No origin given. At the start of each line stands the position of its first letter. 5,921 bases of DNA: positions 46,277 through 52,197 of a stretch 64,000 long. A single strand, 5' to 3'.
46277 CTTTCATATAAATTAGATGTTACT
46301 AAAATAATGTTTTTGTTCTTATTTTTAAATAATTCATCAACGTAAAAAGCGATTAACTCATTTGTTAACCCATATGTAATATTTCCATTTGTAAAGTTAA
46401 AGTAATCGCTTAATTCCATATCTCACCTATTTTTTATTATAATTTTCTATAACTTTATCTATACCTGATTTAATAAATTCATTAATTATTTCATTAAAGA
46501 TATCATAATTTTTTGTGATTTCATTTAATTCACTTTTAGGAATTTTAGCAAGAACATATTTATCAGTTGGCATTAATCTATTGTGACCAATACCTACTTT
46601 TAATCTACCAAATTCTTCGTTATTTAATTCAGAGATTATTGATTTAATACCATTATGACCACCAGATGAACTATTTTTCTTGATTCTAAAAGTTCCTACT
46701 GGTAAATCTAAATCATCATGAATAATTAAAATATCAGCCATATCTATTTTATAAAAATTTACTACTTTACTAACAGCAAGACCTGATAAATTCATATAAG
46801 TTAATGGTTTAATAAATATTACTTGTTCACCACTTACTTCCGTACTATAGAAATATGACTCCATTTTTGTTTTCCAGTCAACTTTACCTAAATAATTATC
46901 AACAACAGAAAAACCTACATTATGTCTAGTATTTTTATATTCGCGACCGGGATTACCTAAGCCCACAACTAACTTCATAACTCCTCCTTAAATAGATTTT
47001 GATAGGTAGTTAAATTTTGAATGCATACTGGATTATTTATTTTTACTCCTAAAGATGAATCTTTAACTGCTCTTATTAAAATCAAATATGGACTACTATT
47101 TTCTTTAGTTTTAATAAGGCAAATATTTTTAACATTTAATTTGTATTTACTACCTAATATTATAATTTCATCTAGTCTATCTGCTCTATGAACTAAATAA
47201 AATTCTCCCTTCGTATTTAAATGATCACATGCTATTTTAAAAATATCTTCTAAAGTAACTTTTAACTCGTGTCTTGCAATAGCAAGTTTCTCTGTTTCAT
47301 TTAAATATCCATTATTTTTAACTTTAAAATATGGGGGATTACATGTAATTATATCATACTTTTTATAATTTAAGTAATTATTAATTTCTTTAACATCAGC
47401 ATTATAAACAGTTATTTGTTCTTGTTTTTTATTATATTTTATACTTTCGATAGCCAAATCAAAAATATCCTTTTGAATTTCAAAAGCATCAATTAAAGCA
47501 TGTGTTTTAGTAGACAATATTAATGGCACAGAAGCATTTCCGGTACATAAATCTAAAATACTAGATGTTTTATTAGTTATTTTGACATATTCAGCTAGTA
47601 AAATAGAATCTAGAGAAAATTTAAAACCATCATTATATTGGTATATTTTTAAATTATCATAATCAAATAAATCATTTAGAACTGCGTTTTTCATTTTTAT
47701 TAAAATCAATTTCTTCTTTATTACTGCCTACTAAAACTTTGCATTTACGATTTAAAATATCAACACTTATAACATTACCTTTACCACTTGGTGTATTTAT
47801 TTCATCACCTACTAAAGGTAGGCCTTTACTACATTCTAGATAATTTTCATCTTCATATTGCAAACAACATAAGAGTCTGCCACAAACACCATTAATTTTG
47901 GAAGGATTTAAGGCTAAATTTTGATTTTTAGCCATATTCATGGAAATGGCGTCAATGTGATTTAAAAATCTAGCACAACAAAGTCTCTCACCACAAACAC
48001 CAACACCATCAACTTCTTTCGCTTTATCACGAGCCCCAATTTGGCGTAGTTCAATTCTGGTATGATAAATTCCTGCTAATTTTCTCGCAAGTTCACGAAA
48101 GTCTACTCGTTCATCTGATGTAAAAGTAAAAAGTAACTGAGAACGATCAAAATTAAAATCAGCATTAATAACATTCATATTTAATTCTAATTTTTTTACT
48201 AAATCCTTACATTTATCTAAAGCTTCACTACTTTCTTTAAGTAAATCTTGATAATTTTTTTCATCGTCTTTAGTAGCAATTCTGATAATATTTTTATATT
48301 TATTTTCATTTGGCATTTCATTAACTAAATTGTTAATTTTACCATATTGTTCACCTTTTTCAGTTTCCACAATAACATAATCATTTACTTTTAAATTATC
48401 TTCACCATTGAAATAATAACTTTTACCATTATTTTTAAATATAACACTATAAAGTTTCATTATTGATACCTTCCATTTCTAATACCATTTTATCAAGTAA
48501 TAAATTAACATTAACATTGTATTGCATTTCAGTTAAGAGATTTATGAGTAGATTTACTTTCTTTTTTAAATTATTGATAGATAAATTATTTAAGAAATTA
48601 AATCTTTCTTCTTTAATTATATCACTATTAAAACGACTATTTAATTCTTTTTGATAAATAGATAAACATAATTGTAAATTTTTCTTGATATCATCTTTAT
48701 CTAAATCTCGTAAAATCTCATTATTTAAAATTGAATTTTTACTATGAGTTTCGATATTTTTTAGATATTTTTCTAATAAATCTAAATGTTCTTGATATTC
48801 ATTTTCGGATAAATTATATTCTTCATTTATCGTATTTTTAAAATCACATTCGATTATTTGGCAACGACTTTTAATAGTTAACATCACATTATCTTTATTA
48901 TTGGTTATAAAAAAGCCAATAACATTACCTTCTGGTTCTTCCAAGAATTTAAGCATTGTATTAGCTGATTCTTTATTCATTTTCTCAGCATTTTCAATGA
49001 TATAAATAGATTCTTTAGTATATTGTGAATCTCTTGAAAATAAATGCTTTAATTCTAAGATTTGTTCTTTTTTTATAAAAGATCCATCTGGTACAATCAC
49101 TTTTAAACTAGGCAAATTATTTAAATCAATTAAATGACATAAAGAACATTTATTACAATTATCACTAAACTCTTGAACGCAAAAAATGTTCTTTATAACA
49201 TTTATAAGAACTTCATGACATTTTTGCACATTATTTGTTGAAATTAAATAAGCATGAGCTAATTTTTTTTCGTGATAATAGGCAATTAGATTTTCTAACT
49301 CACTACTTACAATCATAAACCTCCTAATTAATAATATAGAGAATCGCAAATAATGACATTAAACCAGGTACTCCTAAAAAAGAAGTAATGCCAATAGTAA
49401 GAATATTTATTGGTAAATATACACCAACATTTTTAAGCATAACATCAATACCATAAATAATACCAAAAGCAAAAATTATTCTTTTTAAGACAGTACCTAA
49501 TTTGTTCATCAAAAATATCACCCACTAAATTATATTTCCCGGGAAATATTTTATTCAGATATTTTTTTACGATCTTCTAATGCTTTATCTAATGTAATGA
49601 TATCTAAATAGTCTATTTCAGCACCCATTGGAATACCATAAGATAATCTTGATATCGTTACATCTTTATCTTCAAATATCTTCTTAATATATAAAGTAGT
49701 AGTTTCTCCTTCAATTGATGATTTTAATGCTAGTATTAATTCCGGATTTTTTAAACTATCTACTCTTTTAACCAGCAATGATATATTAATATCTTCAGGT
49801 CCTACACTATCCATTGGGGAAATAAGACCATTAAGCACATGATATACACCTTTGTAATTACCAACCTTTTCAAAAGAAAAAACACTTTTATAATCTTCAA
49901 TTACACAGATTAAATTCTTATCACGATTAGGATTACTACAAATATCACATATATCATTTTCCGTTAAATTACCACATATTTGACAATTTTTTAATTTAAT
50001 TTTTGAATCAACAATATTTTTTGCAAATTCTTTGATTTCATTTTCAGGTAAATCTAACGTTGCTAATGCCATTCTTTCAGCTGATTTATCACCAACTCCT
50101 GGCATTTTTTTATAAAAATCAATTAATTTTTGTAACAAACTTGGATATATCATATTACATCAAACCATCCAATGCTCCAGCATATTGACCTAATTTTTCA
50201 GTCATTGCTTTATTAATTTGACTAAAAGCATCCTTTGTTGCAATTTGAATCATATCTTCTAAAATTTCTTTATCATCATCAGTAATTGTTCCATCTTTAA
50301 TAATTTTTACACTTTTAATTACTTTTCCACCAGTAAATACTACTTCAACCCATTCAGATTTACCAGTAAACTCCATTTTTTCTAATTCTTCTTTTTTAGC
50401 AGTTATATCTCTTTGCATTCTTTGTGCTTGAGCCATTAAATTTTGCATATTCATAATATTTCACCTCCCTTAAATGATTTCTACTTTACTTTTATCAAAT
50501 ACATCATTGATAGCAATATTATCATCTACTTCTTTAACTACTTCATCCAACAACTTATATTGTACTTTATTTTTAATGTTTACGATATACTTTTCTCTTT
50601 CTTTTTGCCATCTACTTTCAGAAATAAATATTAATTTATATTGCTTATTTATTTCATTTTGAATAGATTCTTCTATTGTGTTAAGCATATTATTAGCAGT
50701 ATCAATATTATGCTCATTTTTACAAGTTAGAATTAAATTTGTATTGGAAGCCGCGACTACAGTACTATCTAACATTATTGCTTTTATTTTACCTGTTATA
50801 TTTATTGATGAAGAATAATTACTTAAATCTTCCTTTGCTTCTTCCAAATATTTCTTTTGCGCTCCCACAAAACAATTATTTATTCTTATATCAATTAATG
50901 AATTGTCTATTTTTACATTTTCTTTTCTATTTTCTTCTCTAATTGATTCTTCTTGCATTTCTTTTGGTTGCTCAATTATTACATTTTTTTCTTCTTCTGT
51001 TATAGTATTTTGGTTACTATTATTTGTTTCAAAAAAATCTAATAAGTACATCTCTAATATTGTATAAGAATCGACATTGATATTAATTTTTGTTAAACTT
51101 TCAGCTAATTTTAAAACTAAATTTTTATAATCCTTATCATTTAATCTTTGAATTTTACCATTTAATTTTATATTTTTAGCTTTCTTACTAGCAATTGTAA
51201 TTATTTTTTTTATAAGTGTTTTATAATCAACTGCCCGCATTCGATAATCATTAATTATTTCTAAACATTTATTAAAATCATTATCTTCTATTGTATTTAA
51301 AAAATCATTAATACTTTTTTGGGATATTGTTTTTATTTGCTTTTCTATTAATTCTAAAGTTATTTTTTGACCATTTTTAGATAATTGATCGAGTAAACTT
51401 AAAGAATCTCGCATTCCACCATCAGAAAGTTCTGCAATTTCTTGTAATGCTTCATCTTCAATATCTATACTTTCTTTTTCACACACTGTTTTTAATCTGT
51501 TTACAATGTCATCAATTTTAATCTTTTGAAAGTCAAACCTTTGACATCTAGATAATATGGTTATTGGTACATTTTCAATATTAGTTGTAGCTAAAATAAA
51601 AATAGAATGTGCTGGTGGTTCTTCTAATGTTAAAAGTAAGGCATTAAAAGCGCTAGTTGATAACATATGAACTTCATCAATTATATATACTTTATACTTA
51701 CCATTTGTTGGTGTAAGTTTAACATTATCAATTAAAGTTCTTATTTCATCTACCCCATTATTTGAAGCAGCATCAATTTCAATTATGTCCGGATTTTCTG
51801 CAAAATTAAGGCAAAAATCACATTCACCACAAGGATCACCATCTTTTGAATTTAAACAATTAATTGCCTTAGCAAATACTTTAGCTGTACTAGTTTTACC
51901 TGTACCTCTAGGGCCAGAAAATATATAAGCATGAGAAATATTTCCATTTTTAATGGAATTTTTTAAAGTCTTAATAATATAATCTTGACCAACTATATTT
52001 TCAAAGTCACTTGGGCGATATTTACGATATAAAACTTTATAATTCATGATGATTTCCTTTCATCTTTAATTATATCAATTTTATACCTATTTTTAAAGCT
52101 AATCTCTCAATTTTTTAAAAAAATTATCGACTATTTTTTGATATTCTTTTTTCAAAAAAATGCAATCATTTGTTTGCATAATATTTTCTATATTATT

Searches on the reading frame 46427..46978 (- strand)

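Call 68: search_protein_families(library=pfam, max_evalue=0.000001, proteins=[window:46427-46978:-])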
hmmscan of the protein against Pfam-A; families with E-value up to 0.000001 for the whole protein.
window:46427-46978:- (183 aa): 1 family
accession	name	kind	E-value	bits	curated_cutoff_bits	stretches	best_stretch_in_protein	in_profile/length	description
PF01195.25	Pept_tRNA_hydro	-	5.4e-61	206.1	27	1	3-181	1-183/183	Peptidyl-tRNA hydrolase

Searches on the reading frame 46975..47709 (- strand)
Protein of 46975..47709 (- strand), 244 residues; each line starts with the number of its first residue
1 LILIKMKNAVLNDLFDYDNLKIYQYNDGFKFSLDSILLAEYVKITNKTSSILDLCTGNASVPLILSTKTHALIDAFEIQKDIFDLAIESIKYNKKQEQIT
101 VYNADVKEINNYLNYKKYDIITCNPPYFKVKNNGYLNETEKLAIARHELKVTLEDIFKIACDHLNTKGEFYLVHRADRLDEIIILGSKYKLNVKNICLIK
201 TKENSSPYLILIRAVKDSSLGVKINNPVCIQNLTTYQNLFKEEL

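Call 68: search_protein_families(library=pfam, max_evalue=0.000001, proteins=[window:46975-47709:-])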
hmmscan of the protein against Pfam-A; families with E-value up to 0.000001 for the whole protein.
window:46975-47709:- (244 aa): 1 family
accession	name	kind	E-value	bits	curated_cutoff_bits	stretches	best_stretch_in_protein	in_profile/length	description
PF05175.20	MTS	-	2.4e-08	34.2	23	1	36-175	21-141/170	Methyltransferase small domain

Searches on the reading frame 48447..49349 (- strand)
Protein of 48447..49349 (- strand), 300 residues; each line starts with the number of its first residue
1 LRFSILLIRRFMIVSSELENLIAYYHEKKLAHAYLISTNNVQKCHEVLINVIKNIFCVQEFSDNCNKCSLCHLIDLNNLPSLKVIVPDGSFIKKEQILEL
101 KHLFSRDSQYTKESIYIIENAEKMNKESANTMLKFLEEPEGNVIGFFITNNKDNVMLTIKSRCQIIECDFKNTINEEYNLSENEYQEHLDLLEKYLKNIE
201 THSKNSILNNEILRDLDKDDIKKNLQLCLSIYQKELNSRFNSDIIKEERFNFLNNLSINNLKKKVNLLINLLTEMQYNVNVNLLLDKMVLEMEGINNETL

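Call 7: search_protein_families(library=ncbifam, proteins=[window:48447-49349:-])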
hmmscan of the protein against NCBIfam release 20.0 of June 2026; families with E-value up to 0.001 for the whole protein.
window:48447-49349:- (300 aa): 52 families (the best 25 are shown)
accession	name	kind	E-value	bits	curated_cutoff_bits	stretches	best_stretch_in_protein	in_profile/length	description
NF005972.1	PRK08058.1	equivalog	1.8e-40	139.1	340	1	21-197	17-194/328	DNA polymerase III subunit delta'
TIGR00678.1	holB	equivalog_domain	1.4e-36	125.9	180.6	1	20-184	3-168/188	DNA polymerase III subunit delta'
NF005581.0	PRK07276.1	equivalog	1.6e-31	109.9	263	1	25-201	18-193/291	DNA polymerase III subunit delta'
NF004310.0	PRK05707.1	equivalog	2.9e-23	82.8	280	1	26-169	17-163/328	DNA polymerase III subunit delta'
NF004759.0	PRK06090.1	equivalog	8.4e-22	77.9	457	1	18-167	12-163/319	DNA polymerase III subunit delta'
NF004488.0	PRK05818.1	equivalog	7.4e-21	75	218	1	31-289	7-259/261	DNA polymerase III subunit delta'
NF005362.0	PRK06871.1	equivalog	1.2e-18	67.3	456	1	19-189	13-185/327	DNA polymerase III subunit delta'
NF005638.0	PRK07399.1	subfamily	1.3e-17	63.9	230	1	92-228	107-241/317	DNA polymerase III subunit delta'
NF005515.0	PRK07132.1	equivalog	6.3e-16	58.7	204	1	25-192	14-172/301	DNA polymerase III subunit delta'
NF005926.0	PRK07940.1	equivalog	1.1e-14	54.6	300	1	57-167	63-170/394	DNA polymerase III subunit delta'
NF004962.0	PRK06305.1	equivalog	1.3e-14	54.2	559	1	26-206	34-215/465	DNA polymerase III subunits gamma and tau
TIGR02397.1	dnaX_nterm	equivalog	2.3e-13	50.1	250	1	25-276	30-287/355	DNA polymerase III subunit gamma/tau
NF006586.0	PRK09112.1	equivalog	2.6e-13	49.9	308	1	92-169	121-198/351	DNA polymerase III subunit delta'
NF005941.0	PRK07993.1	equivalog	4.5e-13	49.4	477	1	15-183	8-179/334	DNA polymerase III subunit delta'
NF011523.0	PRK14962.1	equivalog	9.6e-13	47.7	576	1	24-206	29-211/474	DNA polymerase III subunits gamma and tau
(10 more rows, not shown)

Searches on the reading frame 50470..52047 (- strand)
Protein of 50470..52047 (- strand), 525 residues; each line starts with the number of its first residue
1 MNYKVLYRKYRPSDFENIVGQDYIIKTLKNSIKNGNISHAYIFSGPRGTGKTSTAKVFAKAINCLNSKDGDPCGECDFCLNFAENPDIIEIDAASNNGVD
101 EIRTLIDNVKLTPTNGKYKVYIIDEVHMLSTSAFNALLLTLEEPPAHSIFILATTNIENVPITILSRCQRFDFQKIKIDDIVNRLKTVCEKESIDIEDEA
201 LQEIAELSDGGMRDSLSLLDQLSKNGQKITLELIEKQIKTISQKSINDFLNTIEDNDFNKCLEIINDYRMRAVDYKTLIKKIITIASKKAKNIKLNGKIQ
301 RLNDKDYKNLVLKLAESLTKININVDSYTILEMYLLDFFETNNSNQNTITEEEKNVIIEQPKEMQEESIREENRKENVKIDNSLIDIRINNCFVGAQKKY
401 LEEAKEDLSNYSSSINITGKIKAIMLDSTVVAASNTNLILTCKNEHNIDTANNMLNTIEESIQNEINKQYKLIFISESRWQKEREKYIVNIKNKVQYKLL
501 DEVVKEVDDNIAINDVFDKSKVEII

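Call 7: search_protein_families(library=ncbifam, proteins=[window:50470-52047:-])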
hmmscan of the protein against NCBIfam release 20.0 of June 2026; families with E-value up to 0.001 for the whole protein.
window:50470-52047:- (525 aa): 77 families (the best 25 are shown)
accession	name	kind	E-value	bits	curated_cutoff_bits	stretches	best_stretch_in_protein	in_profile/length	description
NF004046.1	PRK05563.1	equivalog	1.3e-137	460.1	400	1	2-498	1-544/567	DNA polymerase III subunit gamma/tau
TIGR02397.1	dnaX_nterm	equivalog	1.5e-123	412.6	250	1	3-320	1-320/355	DNA polymerase III subunit gamma/tau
NF004549.0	PRK05896.1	equivalog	6.6e-114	381.9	578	1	2-383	2-384/642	DNA polymerase III subunits gamma and tau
NF011523.0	PRK14962.1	equivalog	5.7e-110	368.3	576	1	4-406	2-388/474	DNA polymerase III subunits gamma and tau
NF011510.0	PRK14948.1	equivalog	1.6e-106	357.5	593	1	1-478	3-518/640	DNA polymerase III subunit gamma/tau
NF011526.0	PRK14965.1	equivalog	2.6e-106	356.7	670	1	1-284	1-287/578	DNA polymerase III subunits gamma and tau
NF011512.0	PRK14950.1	equivalog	3.2e-106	356.8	593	1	1-282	1-286/585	DNA polymerase III subunits gamma and tau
NF005942.0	PRK07994.1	equivalog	4.1e-105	353.2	613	1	1-319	1-320/655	DNA polymerase III subunit gamma/tau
NF011514.0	PRK14953.1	equivalog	2.7e-103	346.5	536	1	1-463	1-443/488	DNA polymerase III subunits gamma and tau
NF006585.0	PRK09111.1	equivalog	9.2e-100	335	604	1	2-288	26-320/616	DNA polymerase III subunit gamma/tau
NF011531.0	PRK14971.1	equivalog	2.1e-98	330.7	685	1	2-236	3-241/614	DNA polymerase III subunit gamma/tau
NF005173.0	PRK06647.1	equivalog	2.7e-93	313.7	623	1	1-511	1-523/568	DNA polymerase III subunits gamma and tau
NF011524.0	PRK14963.1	equivalog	1.2e-90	305.4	601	1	6-283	4-282/647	DNA polymerase III subunits gamma and tau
NF004962.0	PRK06305.1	equivalog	2.3e-90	304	559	1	2-389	3-392/465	DNA polymerase III subunits gamma and tau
NF011515.0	PRK14954.1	equivalog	5.8e-88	296.1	1117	1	1-265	1-269/620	DNA polymerase III subunits gamma and tau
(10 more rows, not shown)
